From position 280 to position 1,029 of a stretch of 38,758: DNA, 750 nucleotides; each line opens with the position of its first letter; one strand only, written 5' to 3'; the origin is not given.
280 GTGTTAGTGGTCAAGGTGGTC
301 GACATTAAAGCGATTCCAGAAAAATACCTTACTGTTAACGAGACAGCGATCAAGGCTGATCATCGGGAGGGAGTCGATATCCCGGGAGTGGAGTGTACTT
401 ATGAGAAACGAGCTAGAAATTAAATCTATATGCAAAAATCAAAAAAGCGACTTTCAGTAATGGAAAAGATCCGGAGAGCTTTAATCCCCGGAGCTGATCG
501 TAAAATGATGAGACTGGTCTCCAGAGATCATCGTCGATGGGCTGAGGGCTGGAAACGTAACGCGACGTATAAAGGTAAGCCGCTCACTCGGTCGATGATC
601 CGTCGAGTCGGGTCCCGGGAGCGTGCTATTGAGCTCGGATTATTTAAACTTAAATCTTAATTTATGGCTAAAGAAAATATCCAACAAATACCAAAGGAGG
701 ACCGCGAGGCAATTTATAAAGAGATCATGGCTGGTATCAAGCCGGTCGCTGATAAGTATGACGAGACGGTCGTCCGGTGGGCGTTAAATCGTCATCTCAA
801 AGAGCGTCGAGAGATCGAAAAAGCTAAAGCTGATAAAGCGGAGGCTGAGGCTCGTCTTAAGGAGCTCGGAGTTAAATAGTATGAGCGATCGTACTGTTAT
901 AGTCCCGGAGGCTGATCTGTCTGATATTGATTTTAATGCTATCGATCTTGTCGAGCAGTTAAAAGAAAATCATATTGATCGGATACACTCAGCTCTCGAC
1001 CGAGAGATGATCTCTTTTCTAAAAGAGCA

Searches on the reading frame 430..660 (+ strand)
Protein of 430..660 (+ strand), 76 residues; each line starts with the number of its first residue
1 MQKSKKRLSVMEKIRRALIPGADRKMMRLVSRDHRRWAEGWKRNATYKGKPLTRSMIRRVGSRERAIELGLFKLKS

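Call 71: search_protein_families(library=pfam, max_evalue=0.05, proteins=[window:430-660:+])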
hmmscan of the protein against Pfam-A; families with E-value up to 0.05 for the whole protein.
window:430-660:+ (76 aa): 1 family
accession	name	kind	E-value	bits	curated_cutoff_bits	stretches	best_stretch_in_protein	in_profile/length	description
PF23890.1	DUF7242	-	0.031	14.2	27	1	4-34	212-241/248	Family of unknown function (DUF7242)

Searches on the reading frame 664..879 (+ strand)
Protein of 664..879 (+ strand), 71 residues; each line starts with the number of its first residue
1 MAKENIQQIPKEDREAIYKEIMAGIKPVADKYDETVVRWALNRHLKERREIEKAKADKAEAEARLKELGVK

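Call 71: search_protein_families(library=pfam, max_evalue=0.05, proteins=[window:664-879:+])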
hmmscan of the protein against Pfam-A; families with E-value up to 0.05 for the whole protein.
window:664-879:+ (71 aa): 1 family
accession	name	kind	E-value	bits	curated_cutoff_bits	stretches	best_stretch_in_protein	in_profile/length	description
PF22077.1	C2c1_Nuc-II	-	0.013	15.9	27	1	4-63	15-73/128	CRISPR-associated endonuclease C2c1 Nuc-II domain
